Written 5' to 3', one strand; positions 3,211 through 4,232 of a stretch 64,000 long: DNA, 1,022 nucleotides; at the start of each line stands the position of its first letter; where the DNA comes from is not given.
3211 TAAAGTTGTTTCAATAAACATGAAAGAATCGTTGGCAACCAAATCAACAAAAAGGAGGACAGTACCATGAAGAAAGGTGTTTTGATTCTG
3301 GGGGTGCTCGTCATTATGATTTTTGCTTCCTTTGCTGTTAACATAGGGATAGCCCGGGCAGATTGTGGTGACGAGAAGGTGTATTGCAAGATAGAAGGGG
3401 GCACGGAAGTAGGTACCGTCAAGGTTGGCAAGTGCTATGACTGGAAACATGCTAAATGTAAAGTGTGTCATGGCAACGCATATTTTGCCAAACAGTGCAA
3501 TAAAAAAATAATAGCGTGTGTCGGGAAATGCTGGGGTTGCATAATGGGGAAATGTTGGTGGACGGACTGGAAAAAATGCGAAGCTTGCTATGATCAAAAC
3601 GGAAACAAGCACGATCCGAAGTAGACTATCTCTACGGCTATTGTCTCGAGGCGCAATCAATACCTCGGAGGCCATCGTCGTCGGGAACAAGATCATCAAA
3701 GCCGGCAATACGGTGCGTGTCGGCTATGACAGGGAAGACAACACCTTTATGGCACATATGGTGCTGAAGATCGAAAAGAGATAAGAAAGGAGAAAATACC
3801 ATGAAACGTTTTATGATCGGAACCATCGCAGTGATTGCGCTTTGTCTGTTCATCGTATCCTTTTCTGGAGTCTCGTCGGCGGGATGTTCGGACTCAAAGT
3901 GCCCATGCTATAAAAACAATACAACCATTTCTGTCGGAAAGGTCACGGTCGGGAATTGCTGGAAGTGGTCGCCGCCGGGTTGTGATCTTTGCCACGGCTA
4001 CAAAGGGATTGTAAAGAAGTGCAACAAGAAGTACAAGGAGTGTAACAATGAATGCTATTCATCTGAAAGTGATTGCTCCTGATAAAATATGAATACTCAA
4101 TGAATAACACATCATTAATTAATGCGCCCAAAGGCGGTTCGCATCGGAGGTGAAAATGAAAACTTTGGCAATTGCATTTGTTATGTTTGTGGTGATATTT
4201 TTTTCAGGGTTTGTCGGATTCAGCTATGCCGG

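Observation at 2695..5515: Tandem array of six diverging paralogs for small secreted 10-12-cysteine proteins that I cannot place in any named family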

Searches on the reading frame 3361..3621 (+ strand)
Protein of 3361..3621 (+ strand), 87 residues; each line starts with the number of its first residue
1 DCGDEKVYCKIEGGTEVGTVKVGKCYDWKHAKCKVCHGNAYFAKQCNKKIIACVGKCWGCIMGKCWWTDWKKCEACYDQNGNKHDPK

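Call 23: search_protein_representatives(alignment_id=A2)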
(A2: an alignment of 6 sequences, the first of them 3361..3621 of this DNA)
Query: 6 sequences, 84 profile positions. Proteins with E-value up to 0.001 (for the whole library): 58; up to 1e-10: 8; up to 1e-30: 0. The best 58 are listed.
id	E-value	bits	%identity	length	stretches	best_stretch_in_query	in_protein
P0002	2.2e-30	120.9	-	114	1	1-84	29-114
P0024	3.4e-27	110.6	-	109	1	1-84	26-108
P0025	2.3e-17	79.1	-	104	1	1-67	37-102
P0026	1.5e-13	66.9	-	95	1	2-63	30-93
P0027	1.1e-11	61.0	-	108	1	1-80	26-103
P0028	1.7e-11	60.3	-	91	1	1-59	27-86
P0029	3.8e-11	59.2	-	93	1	1-60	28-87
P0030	6.8e-11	58.4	-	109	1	1-81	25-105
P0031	5.6e-10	55.4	-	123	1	2-81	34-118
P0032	1.1e-09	54.5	-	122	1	1-81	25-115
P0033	1.8e-09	53.8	-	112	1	1-79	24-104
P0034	5.3e-09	52.3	-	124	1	1-80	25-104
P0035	1.3e-08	51.1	-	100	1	1-59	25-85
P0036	1.5e-08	50.9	-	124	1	1-83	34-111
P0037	2.8e-08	50.0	-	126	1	2-82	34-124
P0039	7.2e-08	48.7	-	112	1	1-79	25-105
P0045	8.2e-07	45.3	-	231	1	1-61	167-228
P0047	1.1e-06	44.8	-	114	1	1-79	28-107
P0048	1.3e-06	44.6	-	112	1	1-80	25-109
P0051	5.5e-06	42.6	-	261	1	1-61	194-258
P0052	5.6e-06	42.6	-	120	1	2-79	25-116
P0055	1.9e-05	40.9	-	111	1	2-81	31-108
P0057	2.9e-05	40.3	-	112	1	1-80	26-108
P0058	3.1e-05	40.2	-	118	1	2-80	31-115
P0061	1.3e-04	38.3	-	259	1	1-59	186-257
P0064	1.4e-04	38.1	-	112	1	3-79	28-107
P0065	1.9e-04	37.7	-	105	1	1-54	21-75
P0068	2.8e-04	37.2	-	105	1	1-52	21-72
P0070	4.1e-04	36.7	-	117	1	1-63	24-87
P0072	5.1e-04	36.3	-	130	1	1-64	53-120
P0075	5.4e-04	36.2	-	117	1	2-79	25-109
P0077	5.7e-04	36.2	-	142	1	1-58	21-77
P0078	6.4e-04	36.0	-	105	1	1-52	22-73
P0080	1.0e-03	35.4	-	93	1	12-59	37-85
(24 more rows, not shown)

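Call 29: list_cluster_members(proteins=[P0027, P0033, P0045, P0061, P0065, P0068, P0047, P0058, P0031, P0080])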
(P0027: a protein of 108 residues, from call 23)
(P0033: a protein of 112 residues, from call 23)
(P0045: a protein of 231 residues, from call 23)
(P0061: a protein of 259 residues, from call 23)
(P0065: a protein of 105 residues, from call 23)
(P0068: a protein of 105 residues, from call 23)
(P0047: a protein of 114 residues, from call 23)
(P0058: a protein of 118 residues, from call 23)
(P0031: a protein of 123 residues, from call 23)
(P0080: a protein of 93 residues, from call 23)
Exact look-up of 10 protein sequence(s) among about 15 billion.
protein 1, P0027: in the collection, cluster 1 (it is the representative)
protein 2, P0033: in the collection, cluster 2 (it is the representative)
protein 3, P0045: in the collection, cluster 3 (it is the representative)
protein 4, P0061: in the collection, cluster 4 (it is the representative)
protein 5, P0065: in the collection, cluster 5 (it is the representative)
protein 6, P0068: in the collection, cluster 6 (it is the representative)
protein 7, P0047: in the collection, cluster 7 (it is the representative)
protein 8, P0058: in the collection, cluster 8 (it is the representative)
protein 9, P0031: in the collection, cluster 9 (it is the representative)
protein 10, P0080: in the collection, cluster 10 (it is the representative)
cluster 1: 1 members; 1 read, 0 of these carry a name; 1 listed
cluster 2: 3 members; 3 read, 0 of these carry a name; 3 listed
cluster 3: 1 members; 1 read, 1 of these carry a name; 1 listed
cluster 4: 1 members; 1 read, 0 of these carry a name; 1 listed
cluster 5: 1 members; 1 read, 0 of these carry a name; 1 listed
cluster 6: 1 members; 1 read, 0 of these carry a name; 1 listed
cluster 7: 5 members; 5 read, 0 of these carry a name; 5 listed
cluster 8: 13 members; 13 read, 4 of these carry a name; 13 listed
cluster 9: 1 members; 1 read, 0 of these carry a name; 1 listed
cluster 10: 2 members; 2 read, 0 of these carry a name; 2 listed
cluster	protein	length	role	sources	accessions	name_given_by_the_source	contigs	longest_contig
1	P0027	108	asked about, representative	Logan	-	-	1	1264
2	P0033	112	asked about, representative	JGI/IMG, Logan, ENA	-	-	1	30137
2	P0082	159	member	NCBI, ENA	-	-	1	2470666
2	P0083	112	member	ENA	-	-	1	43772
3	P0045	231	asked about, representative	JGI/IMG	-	hypothetical protein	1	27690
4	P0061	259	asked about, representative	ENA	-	-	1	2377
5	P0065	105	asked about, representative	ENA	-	-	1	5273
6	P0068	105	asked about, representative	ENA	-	-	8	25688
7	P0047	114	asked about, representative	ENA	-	-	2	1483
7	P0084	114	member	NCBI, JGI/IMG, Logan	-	-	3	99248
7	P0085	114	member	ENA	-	-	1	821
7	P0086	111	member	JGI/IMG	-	-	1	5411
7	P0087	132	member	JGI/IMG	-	-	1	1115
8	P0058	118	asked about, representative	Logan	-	-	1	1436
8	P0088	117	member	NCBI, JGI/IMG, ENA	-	hypothetical protein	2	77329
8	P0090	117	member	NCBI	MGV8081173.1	MAG: hypothetical protein AB2L22_14100 [Syntrophales bacterium]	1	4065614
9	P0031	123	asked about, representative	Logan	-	-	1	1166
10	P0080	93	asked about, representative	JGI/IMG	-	-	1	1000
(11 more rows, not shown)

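Call 32: find_encoding_contigs(protein=P0090, flank=8000, max_places=2)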
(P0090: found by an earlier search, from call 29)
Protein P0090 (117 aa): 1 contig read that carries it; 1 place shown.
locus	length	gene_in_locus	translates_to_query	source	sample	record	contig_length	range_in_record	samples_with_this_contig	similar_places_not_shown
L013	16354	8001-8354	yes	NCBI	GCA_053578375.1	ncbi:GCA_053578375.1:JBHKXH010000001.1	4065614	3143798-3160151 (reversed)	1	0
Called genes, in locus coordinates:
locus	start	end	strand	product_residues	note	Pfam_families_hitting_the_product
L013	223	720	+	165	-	PF00583:Acetyltransf_1, PF13302:Acetyltransf_3 (weak), PF13673:Acetyltransf_10, PF13508:Acetyltransf_7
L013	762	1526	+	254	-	PF00106:adh_short, PF08659:KR, PF13561:adh_short_C2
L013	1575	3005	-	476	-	PF00989:PAS, PF13188:PAS_8 (faint), PF08448:PAS_4 (faint), PF13426:PAS_9 (weak), PF00158:Sigma54_activat, PF14532:Sigma54_activ_2, PF25601:AAA_lid_14, PF02954:HTH_8, +1 more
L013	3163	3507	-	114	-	PF27236:AF_0334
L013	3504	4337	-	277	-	PF01734:Patatin, PF19890:DUF6363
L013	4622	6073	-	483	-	PF11794:HpaB_N, PF03241:HpaB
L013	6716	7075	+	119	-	-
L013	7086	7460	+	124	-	-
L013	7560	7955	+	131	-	-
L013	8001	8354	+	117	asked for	-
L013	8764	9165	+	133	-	-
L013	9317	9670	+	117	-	-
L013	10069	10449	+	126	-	-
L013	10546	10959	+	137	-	-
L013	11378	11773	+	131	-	-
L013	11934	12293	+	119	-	-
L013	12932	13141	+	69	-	-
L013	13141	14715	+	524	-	PF02321:OEP (weak)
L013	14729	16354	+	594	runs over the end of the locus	PF00989:PAS, PF08448:PAS_4 (weak), PF13188:PAS_8 (weak), PF13426:PAS_9, PF25917:BSH_RND (weak), PF25990:Beta-barrel_YknX, PF25989:YknX_C (weak)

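Call 33: find_encoding_contigs(protein=P0070, flank=8000, max_places=2)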
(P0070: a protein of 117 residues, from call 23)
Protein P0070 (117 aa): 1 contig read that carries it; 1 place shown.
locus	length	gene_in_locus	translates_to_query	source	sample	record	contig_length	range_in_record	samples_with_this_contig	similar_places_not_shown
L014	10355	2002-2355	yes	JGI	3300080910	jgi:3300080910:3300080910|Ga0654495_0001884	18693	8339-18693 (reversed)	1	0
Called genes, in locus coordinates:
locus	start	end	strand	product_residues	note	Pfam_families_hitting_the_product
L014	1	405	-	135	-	?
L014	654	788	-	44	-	-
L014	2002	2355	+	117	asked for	-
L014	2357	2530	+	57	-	-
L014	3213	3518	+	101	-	-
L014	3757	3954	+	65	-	-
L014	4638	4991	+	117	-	PF02463:SMC_N (faint), PF13476:AAA_23 (faint)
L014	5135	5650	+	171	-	-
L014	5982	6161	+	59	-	-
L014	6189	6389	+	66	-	-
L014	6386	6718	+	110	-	-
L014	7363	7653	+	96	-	-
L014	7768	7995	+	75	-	-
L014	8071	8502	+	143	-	-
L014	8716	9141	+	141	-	-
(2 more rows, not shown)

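Call 47: find_encoding_contigs(protein=P0082, flank=9000, max_places=1)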
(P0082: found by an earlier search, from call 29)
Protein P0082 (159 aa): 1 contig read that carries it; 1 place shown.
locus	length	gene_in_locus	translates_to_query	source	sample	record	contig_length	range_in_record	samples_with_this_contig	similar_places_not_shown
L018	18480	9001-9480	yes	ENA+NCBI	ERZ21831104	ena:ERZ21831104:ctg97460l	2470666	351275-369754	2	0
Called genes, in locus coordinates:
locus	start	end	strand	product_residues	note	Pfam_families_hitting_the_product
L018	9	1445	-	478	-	PF00171:Aldedh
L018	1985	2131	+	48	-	-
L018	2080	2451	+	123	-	-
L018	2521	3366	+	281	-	-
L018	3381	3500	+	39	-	-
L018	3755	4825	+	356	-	-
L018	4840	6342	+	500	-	PF00083:Sugar_tr, PF07690:MFS_1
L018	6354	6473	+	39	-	-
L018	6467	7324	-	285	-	PF02588:YitT_membrane, PF10035:DUF2179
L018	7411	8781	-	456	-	PF00696:AA_kinase, PF22468:ACT_9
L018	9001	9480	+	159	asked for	-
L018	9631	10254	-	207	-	PF00440:TetR_N, PF17932:TetR_C_24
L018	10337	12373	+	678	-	PF00724:Oxidored_FMN, PF01262:AlaDh_PNT_C (faint), PF00890:FAD_binding_2 (weak), PF01134:GIDA (faint), PF07992:Pyr_redox_2, PF12831:FAD_oxidored, PF13450:NAD_binding_8, PF00070:Pyr_redox, +4 more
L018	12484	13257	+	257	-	PF00106:adh_short, PF13561:adh_short_C2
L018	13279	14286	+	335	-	PF08240:ADH_N, PF16912:Glu_dehyd_C, PF00107:ADH_zinc_N, PF13602:ADH_zinc_N_2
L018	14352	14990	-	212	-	PF01966:HD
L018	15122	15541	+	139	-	PF01980:TrmO_N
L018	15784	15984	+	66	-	PF00313:CSD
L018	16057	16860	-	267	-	PF00226:DnaJ, PF01556:DnaJ_C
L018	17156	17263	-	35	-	-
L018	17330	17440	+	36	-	-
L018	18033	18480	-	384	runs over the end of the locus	PF00015:MCPsignal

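Call 48: find_encoding_contigs(protein=P0084, flank=9000, max_places=1)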
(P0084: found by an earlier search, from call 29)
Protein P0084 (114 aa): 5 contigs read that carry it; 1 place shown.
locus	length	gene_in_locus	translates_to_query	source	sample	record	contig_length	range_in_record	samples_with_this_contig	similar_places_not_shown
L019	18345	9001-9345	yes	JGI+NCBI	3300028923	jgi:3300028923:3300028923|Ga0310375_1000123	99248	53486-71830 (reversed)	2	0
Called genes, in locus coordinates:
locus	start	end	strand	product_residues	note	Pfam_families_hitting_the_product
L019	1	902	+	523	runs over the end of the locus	PF12770:CHAT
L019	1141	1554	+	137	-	PF00892:EamA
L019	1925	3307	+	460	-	PF02629:CoA_binding, PF13380:CoA_binding_2, PF13607:Succ_CoA_lig, PF19045:Ligase_CoA_2 (weak)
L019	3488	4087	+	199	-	PF01966:HD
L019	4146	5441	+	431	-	PF07690:MFS_1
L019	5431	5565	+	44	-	-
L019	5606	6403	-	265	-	PF13487:HD_5, PF01966:HD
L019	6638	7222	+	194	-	PF02525:Flavodoxin_2, PF03358:FMN_red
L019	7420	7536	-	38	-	-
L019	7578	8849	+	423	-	-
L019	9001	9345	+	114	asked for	-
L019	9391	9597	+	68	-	PF04024:PspC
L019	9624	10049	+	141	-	PF01894:YjbQ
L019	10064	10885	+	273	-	PF00106:adh_short, PF08659:KR, PF13561:adh_short_C2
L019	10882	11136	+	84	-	-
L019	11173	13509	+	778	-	PF12770:CHAT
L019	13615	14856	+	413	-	PF00314:Thaumatin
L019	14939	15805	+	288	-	PF00990:GGDEF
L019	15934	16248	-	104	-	PF04972:BON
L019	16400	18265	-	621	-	PF02771:Acyl-CoA_dh_N, PF02770:Acyl-CoA_dh_M, PF00441:Acyl-CoA_dh_1, PF22924:ACOX_C_alpha1 (weak), PF08028:Acyl-CoA_dh_2, PF12806:Acyl-CoA_dh_C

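Call 67: search_protein_families(library=pfam, proteins=[P0045, P0061, P0072, P0051, P0068, P0078, P0077], max_evalue=0.01)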
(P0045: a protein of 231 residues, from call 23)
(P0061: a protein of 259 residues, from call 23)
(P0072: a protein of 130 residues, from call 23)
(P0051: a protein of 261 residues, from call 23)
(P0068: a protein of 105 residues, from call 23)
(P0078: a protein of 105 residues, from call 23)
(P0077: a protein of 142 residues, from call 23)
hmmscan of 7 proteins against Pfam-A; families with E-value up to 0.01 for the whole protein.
P0045 (231 aa): 0 families

P0061 (259 aa): 0 families

P0072 (130 aa): 0 families

P0051 (261 aa): 0 families

P0068 (105 aa): 0 families

P0078 (105 aa): 0 families

P0077 (142 aa): 0 families

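Call 74: list_cluster_members(proteins=[P0030, P0032, P0036, P0039, P0048, P0052, P0055, P0057, P0064, P0075])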
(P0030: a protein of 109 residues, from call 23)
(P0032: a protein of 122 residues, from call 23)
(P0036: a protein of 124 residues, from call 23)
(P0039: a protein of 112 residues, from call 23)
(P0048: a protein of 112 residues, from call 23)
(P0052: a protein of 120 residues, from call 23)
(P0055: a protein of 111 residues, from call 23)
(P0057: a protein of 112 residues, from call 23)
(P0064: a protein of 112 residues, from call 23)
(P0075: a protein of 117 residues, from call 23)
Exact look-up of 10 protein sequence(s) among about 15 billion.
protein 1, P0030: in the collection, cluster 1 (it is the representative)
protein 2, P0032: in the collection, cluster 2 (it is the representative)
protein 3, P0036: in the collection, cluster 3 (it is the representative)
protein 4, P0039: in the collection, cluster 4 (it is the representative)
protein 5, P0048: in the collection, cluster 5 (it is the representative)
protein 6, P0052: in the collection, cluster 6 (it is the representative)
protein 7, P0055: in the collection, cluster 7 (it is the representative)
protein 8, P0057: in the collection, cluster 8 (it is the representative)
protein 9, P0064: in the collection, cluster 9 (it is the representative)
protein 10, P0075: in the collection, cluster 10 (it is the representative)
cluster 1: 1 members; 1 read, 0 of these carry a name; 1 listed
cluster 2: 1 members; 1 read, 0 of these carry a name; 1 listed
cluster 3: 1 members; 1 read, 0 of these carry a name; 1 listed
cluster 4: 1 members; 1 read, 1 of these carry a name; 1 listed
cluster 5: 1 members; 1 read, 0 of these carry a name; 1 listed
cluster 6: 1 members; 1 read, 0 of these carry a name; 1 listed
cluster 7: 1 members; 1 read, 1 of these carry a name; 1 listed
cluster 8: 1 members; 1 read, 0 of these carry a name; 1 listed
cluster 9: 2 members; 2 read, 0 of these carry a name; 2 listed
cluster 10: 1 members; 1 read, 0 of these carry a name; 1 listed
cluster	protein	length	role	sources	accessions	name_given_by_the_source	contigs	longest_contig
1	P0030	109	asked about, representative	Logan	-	-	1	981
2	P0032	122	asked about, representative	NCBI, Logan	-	-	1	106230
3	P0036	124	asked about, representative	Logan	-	-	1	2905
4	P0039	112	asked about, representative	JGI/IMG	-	hypothetical protein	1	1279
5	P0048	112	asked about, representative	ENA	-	-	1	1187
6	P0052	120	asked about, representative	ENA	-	-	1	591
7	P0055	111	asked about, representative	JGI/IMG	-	hypothetical protein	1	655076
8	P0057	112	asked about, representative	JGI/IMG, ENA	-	-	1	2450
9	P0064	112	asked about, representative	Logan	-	-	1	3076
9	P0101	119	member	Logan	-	-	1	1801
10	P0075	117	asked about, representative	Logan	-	-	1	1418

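Call 75: find_encoding_contigs(protein=P0032, flank=9000, max_places=1)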
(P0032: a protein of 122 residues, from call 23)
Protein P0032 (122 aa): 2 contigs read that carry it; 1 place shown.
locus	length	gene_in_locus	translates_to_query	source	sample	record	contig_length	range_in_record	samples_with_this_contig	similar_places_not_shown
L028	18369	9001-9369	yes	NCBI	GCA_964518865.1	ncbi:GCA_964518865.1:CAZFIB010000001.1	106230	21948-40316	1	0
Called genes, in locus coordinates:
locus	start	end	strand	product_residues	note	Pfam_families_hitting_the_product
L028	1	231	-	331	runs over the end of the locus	PF00586:AIRS, PF02769:AIRS_C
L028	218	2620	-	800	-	PF02190:LON_substr_bdg, PF00004:AAA, PF07728:AAA_5 (weak), PF22667:Lon_lid, PF05362:Lon_C, PF13541:ChlI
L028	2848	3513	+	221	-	PF23023:Anti-Pycsar_Apyc1 (faint), PF00753:Lactamase_B, PF19583:ODP, PF12706:Lactamase_B_2 (weak)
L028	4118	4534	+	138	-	PF15919:HicB_lk_antitox (weak), PF15970:HicB-like_2, PF01381:HTH_3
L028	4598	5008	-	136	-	PF01850:PIN, PF16289:PIN_12 (weak)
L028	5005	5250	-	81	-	PF04014:MazE_antitoxin, PF15937:PrlF_antitoxin (weak)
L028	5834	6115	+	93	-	-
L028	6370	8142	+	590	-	-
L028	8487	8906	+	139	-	-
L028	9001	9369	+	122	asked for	-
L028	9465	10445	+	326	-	PF00561:Abhydrolase_1, PF12697:Abhydrolase_6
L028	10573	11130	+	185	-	-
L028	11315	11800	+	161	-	-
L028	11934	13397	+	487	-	PF00027:cNMP_binding, PF00389:2-Hacid_dh, PF02826:2-Hacid_dh_C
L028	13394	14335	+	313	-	PF01379:Porphobil_deam, PF03900:Porphobil_deamC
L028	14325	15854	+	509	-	PF00590:TP_methylase, PF02602:HEM4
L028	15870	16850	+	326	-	PF00490:ALAD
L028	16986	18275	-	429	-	PF00202:Aminotran_3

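Call 76: find_encoding_contigs(protein=P0055, flank=9000, max_places=1)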
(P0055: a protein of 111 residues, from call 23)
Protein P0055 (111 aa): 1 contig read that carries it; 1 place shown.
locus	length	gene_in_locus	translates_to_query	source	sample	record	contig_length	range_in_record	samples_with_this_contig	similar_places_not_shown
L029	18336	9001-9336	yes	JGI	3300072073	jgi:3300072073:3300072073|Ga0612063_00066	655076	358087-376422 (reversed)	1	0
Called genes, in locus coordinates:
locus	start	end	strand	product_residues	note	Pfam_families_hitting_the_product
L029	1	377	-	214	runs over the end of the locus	PF00923:TAL_FSA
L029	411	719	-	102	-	-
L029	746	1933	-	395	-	PF13489:Methyltransf_23, PF08241:Methyltransf_11 (faint), PF08242:Methyltransf_12 (weak), PF13649:Methyltransf_25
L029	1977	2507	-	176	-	PF01288:HPPK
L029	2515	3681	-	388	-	PF00155:Aminotran_1_2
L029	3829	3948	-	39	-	-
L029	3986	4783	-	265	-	PF10370:Rv2993c-like_N, PF01557:FAA_hydrolase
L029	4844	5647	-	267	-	PF01113:DapB_N, PF05173:DapB_C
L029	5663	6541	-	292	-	PF00701:DHDPS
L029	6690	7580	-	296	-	PF01678:DAP_epimerase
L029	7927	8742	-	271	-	-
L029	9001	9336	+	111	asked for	-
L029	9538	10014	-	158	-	-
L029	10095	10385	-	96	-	-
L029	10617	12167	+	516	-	PF00158:Sigma54_activat, PF14532:Sigma54_activ_2, PF07724:AAA_2 (weak), PF25601:AAA_lid_14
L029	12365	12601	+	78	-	-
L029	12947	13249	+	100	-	-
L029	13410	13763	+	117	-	-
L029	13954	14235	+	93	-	-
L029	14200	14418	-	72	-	-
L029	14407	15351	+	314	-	PF03547:Mem_trans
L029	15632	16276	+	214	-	-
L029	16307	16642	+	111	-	-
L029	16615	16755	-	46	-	-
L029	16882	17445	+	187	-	-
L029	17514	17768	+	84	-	-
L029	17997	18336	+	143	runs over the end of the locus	-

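Call 85: find_related_loci(query=A2, collection=viral_contigs, flank=5000)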
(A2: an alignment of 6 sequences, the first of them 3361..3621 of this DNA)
Query A2 (87 aa) in viral_contigs; peptide patterns used: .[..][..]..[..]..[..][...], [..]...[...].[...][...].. (x = any residue, [..] = any of these).
86 stretches matched a pattern, but none encodes a relative of the query by tblastn (E <= 1e-3).

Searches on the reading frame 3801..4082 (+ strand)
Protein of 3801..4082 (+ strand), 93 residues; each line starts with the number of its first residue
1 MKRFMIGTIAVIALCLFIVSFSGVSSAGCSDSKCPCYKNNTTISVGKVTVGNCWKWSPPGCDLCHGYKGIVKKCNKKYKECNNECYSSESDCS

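Call 4: search_protein_families(library=pfam, proteins=[window:3801-4082:+], max_evalue=1)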
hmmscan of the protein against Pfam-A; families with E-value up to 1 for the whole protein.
window:3801-4082:+ (93 aa): 1 family
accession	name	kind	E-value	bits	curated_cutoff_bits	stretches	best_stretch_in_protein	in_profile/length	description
PF18264.7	preSET_CXC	-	0.16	13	23.3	1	27-40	6-19/32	CXC domain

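Call 5: search_protein_families(library=ncbifam, proteins=[window:3801-4082:+], max_evalue=1)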
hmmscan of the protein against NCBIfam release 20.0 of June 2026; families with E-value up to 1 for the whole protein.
window:3801-4082:+ (93 aa): 0 families

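Call 69: search_protein_families(library=padloc, proteins=[window:3801-4082:+], max_evalue=0.01)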
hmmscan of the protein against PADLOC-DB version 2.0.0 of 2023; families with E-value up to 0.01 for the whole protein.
window:3801-4082:+ (93 aa): 0 families

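Call 70: search_protein_families(library=phrogs, proteins=[window:3801-4082:+], max_evalue=0.01)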
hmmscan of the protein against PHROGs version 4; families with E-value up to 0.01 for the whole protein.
window:3801-4082:+ (93 aa): 0 families
